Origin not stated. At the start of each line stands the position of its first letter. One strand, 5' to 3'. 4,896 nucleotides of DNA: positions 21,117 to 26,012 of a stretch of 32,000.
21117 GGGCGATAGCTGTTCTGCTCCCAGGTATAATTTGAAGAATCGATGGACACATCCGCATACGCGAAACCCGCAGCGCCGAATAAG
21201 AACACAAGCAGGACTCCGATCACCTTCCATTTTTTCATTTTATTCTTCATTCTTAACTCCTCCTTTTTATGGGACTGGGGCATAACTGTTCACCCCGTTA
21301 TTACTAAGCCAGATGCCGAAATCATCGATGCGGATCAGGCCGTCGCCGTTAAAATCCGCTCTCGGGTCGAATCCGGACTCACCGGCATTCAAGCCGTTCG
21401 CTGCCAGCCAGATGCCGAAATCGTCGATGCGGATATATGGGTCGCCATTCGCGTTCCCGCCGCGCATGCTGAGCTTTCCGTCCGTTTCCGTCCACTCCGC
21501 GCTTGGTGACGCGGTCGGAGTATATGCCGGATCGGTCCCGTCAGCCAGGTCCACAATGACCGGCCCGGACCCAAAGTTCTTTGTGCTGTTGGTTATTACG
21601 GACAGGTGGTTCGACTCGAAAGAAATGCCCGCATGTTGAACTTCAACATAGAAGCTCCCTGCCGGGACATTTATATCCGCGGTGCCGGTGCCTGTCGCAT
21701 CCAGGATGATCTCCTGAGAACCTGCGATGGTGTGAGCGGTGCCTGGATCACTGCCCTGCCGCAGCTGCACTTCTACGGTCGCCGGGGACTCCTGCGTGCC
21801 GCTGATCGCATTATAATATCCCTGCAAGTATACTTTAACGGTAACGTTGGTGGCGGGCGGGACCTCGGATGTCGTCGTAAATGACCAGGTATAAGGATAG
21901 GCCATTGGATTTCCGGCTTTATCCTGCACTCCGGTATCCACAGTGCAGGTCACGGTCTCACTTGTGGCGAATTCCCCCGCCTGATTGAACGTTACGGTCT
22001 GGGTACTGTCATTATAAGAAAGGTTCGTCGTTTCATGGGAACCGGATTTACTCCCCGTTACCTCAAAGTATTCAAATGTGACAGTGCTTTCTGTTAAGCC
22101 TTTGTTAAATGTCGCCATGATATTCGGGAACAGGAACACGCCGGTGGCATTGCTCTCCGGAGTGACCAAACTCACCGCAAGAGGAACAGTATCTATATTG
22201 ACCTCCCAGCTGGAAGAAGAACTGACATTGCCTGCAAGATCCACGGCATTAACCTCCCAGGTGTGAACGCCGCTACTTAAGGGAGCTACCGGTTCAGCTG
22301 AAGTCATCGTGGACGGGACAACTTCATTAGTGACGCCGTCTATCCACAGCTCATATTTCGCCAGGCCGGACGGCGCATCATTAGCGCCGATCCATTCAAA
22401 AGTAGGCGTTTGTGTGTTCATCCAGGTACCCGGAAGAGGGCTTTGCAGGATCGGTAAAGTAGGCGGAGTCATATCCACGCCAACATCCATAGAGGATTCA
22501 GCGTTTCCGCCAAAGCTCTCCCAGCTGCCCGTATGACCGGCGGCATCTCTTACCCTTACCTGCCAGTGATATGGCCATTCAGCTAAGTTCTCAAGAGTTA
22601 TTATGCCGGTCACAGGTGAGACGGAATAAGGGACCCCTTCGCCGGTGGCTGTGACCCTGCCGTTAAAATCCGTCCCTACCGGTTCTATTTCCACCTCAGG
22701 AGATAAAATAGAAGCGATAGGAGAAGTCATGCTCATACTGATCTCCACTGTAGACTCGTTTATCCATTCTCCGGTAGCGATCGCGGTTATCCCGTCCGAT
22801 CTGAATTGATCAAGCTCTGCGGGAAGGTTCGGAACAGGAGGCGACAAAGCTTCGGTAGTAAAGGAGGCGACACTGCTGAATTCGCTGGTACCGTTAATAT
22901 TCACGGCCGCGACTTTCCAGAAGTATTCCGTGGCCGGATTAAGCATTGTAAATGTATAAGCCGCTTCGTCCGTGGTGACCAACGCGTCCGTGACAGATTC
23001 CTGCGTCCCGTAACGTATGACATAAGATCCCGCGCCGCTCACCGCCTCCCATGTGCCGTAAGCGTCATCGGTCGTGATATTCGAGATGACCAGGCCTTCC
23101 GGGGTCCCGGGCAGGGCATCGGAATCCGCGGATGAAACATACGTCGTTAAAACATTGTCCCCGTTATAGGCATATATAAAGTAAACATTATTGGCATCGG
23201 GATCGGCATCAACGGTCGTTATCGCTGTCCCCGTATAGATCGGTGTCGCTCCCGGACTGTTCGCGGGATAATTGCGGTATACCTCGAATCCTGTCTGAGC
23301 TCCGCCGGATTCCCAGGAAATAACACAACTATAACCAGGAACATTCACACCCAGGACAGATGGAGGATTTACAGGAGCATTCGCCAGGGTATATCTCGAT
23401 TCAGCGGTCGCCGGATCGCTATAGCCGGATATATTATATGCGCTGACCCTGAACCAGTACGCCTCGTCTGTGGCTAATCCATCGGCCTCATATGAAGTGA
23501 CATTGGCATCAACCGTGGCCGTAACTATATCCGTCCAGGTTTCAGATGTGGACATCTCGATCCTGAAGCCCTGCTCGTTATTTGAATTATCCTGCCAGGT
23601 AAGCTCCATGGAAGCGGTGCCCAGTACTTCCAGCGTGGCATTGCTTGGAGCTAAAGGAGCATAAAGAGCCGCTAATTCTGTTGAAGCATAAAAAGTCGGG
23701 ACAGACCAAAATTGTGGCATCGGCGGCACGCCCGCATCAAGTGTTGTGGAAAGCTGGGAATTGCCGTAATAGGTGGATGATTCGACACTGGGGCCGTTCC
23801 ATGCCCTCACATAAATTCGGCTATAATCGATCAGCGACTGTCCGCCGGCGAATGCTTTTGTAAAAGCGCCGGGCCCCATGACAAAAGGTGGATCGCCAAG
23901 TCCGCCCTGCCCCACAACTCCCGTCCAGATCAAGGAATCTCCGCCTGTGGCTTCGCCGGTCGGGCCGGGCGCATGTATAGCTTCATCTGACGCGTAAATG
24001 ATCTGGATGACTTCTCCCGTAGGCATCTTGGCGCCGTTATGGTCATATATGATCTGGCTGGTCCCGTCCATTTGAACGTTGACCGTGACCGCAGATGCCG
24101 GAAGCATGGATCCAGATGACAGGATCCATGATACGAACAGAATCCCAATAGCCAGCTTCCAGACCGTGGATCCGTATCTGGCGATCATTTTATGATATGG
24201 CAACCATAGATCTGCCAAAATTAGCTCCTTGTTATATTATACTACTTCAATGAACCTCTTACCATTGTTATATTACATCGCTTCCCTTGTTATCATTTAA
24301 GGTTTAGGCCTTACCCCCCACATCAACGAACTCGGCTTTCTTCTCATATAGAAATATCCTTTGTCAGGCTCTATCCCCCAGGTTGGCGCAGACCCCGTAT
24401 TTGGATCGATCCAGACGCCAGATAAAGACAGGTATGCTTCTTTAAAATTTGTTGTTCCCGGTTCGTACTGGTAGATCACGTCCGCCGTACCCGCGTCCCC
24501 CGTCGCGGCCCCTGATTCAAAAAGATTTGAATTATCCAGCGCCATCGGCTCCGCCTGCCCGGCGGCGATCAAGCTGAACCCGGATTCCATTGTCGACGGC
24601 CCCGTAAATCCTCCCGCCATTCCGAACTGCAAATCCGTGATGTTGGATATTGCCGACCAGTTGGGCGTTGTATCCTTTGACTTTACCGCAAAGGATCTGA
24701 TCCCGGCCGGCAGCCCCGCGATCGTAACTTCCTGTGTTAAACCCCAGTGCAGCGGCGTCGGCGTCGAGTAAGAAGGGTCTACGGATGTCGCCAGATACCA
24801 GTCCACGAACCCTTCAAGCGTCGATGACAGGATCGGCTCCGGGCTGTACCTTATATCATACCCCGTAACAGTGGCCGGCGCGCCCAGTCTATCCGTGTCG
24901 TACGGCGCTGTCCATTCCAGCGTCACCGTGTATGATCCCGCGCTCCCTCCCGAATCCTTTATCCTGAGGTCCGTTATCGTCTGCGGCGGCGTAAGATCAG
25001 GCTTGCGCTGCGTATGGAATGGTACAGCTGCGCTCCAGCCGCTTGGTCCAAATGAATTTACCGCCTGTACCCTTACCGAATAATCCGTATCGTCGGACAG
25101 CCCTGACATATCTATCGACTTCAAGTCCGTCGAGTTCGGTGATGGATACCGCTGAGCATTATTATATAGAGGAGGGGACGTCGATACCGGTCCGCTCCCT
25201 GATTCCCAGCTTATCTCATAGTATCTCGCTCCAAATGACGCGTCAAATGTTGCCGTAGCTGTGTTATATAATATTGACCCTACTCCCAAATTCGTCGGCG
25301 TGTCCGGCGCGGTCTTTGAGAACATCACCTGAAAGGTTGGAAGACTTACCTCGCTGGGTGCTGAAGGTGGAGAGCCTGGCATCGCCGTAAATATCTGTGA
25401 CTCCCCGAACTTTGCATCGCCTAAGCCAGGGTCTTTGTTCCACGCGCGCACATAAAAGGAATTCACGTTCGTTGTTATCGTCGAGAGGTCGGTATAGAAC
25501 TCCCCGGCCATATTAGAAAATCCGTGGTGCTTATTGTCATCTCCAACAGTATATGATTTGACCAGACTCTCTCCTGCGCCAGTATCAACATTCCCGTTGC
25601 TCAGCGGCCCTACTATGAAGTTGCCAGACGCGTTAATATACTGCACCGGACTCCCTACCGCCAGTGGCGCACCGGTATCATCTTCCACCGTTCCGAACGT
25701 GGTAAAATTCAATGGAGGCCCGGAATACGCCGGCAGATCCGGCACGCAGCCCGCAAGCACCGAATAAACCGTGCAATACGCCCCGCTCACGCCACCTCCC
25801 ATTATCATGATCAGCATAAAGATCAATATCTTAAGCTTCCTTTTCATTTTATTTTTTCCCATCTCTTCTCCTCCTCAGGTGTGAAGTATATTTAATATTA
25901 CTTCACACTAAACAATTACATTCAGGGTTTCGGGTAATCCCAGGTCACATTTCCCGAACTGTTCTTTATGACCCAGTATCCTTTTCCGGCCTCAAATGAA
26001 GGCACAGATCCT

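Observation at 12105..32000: Seven co-directional genes encoding a combinatorial set of secreted modular proteins: a candidate self-assembling cell-surface system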

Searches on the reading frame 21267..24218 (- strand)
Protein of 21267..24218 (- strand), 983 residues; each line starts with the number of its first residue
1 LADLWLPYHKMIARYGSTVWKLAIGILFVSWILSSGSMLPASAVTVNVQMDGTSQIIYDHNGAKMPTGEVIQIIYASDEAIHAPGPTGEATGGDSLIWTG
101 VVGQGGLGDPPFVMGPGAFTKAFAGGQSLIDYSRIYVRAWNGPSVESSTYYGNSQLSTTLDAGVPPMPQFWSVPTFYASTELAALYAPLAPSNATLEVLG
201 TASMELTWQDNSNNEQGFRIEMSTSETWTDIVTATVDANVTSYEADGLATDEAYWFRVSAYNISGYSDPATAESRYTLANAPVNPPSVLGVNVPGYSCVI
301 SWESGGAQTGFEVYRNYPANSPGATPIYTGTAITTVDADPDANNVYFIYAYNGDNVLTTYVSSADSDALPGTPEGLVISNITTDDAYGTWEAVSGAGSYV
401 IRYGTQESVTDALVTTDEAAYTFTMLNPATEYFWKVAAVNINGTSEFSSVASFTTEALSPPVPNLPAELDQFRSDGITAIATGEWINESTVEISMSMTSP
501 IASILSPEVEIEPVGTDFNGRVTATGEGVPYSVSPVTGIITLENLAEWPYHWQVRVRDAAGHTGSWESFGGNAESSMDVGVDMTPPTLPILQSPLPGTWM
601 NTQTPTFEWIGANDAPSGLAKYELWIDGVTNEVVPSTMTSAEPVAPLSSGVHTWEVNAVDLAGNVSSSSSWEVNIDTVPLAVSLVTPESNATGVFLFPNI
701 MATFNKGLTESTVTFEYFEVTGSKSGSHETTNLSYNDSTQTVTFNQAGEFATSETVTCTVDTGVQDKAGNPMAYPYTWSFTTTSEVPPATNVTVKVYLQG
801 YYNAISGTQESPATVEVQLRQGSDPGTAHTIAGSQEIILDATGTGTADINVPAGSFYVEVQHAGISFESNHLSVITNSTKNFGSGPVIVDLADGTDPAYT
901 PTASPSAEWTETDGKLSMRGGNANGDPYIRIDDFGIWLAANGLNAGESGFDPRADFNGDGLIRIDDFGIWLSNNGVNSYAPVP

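Call 4: search_protein_families(library=pfam, proteins=[window:21267-24218:-], max_evalue=0.01)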
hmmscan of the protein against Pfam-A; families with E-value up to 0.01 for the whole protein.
window:21267-24218:- (983 aa): 8 families
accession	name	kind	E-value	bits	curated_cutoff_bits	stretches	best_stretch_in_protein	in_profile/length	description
PF13205.12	Big_5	-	3.7e-15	57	23.6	1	676-782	1-105/105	Bacterial Ig-like domain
PF00041.27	fn3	-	3.7e-15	56.3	25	2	372-453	2-83/84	Fibronectin type III domain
PF25788.1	Ig_Rha78A_N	-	2.1e-06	28.3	27.4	1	419-458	64-104/105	Rha78A-like, N-terminal immunoglobulin domain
PF12245.14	Big_3_2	-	5.2e-06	27.1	23.3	0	717-773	51-112/122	Bacterial Ig-like domain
PF19077.6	Big_13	-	4.8e-05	24.2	27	1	639-677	64-102/102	Bacterial Ig-like domain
PF25059.1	FN3_DSCAM-DSCAML_C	-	0.00032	21.4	39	0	399-449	23-75/89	DSCAM/DSCAML C-terminal Fn3-like domain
PF16656.11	Pur_ac_phosph_N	-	0.00042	21.3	30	0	383-455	12-93/93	Purple acid Phosphatase, N-terminal domain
PF24489.1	Ig_J_second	-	0.00047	20.6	27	0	422-456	59-95/105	Tip attachment protein J second Ig-like domain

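Call 8: search_protein_families(library=ncbifam, proteins=[window:21267-24218:-], max_evalue=0.01)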
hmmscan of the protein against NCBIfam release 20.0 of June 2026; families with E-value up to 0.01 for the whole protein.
window:21267-24218:- (983 aa): 1 family
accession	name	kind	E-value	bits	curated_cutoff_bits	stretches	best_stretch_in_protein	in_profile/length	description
NF047446.1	barrel_OmpL47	domain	1.1e-05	25.8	40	1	610-675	9-68/68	OmpL47-type beta-barrel domain-containing protein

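Call 11: search_solved_structures(query=window:21267-24218:-, max_evalue=1)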
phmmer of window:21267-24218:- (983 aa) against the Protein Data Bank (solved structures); distinct sequences matched with E-value up to 1: 45.
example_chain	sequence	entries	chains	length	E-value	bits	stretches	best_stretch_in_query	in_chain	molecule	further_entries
8g4l_bm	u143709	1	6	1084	1.3e-19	73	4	185-286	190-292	Titin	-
8q6t_I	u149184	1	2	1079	7.2e-15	57.3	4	182-311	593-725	Titin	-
3lpw_A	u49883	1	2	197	1.8e-08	36.1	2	186-270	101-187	A77-A78 domain from Titin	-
8bnq_A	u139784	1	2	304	1.2e-05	26.7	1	370-447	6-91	Titin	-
4lpv_A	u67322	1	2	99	4.4e-05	24.9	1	372-455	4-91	TENCON variant P41BR3-42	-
1x4z_A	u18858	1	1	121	0.0001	23.6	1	184-280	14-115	biregional cell adhesion molecule-related/down-regulated oncogenes (Cdon)binding protein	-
5l2h_A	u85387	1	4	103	0.00011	23.5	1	372-439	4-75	Centyrin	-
4m6a_A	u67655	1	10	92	0.00012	23.5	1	372-455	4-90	Tencon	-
3tes_A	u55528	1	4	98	0.00013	23.4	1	372-455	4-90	Tencon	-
7jgu_A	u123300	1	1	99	0.00016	23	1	369-454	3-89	Fibronectin type-III domain-containing protein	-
4u3h_A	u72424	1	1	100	0.00022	22.6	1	370-450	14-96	FN3con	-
4lpy_A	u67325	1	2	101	0.00025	22.4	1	372-442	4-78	TENCON variant G10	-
4lpx_A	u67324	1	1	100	0.00026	22.3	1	372-442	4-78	TENCON variant D4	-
4lpt_A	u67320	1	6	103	0.0005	21.4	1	372-439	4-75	TENCON variant P54CR4-31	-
4lpw_A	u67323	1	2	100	0.00051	21.4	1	372-439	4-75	TENCON variant A6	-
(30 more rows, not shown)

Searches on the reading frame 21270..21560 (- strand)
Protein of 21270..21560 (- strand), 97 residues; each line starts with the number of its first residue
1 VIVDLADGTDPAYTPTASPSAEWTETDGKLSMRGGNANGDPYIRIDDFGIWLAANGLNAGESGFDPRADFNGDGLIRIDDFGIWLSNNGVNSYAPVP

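Call 26: search_protein_families(library=pfam, proteins=[window:21270-21560:-], max_evalue=10)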
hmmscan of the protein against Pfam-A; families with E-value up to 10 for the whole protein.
window:21270-21560:- (97 aa): 2 families
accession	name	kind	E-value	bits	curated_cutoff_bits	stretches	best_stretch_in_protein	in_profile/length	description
PF13405.12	EF-hand_6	-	0.0075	16.4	25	1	68-89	9-30/30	EF-hand domain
PF13499.12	EF-hand_7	-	0.26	12.1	30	2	68-86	11-29/67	EF-hand domain pair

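Call 54: search_solved_structures(query=A6, max_evalue=1, show_alignments=2)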
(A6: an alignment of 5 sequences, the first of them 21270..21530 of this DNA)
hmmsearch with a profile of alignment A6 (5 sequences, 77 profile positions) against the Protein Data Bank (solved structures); distinct sequences matched with E-value up to 1: 95 (the best 60 are shown).
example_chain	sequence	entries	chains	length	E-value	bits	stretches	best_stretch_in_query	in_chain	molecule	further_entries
2y3n_B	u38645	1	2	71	0.00032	24.5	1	14-61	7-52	CELLULOSOMAL FAMILY-48 PROCESSIVE GLYCOSIDE HYDROLASE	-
1nya_A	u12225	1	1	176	0.00069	23.4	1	15-59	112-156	Calerythrin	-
2m3s_A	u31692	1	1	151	0.008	20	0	10-59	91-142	Calmodulin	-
8aht_A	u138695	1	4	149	0.016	19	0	10-59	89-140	Calmodulin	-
9jqi_A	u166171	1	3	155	0.018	18.9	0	10-60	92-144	Calmodulin-1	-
6hcs_A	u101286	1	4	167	0.02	18.8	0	10-59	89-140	Calmodulin-1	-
9el6_C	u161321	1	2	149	0.021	18.7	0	8-59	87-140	Calmodulin-1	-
1qs7_A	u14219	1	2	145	0.022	18.6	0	6-59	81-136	CALMODULIN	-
1qtx_A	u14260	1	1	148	0.025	18.4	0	6-59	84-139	PROTEIN (CALMODULIN)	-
5nrk_B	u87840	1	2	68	0.026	18.4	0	48-65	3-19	DocCel5: Type I dockerin repeat domain from A. cellulolyticus family 5 endoglucanase WP_01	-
9y6s_8M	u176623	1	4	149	0.029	18.3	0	6-59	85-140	Calmodulin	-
9e5c_4x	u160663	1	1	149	0.029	18.3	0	6-59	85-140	Calmodulin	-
6u3d_A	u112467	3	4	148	0.029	18.2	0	10-59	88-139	Calmodulin-1 | Calmodulin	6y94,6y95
1vrk_A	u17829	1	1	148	0.029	18.2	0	8-59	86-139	CALMODULIN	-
6xy3_AAA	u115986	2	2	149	0.03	18.2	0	10-59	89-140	Calmodulin-1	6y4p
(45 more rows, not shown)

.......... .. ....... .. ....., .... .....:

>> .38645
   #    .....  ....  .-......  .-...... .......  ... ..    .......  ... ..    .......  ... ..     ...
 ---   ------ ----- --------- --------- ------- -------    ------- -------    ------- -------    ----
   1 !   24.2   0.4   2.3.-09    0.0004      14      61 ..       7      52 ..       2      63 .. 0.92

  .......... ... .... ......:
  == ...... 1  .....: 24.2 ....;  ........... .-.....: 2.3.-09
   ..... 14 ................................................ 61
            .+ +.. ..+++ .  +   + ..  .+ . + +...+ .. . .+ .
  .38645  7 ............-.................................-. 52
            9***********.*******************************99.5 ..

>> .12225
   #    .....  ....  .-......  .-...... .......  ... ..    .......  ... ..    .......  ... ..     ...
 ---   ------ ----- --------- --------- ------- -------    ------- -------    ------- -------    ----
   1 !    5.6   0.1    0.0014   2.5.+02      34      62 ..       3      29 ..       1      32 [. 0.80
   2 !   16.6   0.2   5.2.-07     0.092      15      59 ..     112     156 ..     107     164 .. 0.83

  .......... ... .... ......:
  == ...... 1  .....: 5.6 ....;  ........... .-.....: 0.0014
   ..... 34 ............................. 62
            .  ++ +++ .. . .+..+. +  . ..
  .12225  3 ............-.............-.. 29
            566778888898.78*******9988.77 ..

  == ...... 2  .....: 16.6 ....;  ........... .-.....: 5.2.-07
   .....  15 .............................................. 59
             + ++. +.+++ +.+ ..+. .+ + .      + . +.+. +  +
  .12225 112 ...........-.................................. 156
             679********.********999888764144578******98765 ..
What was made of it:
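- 21270..21530 (-): S3 dockerin-like tail. Two 12-residue Ca-loop-like segments (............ and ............), each followed by FGIWL..NG. The profile's best PDB hit is dockerin 2y3n_B at E 3.2e-4 (call 54).
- The best PDB relative of the tail profile is a dockerin (call 54).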

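Call 106: search_protein_families(library=pfam, alignment_id=A6, max_evalue=1)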
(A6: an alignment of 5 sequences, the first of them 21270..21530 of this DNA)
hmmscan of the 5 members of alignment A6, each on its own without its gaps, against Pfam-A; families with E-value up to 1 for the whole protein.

A. member 1, window:21270-21530:- (87 aa): 2 families
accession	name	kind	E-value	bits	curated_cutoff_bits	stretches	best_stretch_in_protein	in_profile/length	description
PF13405.12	EF-hand_6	-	0.0053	16.8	25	1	58-79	9-30/30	EF-hand domain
PF13499.12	EF-hand_7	-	0.19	12.6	30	0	58-71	49-62/67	EF-hand domain pair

B. families by the number of members that match (of 5 scanned): 11 families
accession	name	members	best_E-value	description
PF13405.12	EF-hand_6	2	0.00098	EF-hand domain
PF13202.12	EF-hand_5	2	0.015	EF hand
PF00036.39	EF-hand_1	2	0.043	EF hand domain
PF13499.12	EF-hand_7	2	0.12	EF-hand domain pair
PF00404.24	Dockerin_1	1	0.00095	Dockerin type I domain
PF13833.12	EF-hand_8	1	0.028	EF-hand domain pair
PF05901.16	Excalibur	1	0.066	Excalibur calcium-binding domain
PF13517.12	FG-GAP_3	1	0.2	FG-GAP-like repeat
PF13509.12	S1_2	1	0.22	S1 domain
PF07764.18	Omega_Repress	1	0.29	Omega Transcriptional Repressor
PF05594.20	Fil_haemagg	1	0.66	Haemagglutinin repeat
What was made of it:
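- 21270..21530 (-): Pfam gives only EF-hand, below threshold (calls 26, 106).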

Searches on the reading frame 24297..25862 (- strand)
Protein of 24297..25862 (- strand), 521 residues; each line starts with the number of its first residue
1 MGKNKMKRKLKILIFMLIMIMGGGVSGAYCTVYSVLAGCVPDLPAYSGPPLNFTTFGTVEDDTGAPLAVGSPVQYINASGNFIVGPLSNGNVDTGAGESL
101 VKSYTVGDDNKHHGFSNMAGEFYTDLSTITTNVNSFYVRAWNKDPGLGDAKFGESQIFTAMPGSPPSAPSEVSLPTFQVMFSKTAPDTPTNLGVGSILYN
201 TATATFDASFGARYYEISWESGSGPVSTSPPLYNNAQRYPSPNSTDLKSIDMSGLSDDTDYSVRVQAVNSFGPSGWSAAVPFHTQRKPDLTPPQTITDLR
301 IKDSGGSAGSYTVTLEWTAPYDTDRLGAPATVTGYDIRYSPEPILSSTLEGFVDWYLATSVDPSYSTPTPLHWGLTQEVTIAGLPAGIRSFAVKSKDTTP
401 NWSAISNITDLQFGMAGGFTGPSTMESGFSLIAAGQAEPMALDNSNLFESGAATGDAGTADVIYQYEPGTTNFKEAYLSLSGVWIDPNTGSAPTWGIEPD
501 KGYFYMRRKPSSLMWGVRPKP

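Call 4: search_protein_families(library=pfam, proteins=[window:24297-25862:-], max_evalue=0.01)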
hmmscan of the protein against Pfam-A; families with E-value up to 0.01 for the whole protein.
window:24297-25862:- (521 aa): 2 families
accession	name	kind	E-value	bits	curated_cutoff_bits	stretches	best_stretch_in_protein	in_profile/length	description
PF00041.27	fn3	-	1.1e-08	35.6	25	1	188-281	2-82/84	Fibronectin type III domain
PF16656.11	Pur_ac_phosph_N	-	0.0087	17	30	0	240-284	53-93/93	Purple acid Phosphatase, N-terminal domain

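Call 8: search_protein_families(library=ncbifam, proteins=[window:24297-25862:-], max_evalue=0.01)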
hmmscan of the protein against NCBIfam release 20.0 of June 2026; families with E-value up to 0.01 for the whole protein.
window:24297-25862:- (521 aa): 0 families

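Call 17: find_encoding_contigs(protein=window:24297-25862:-, flank=10000, max_places=6)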
Protein window:24297-25862:- (521 aa): no gene with exactly this product is on record in the collection.
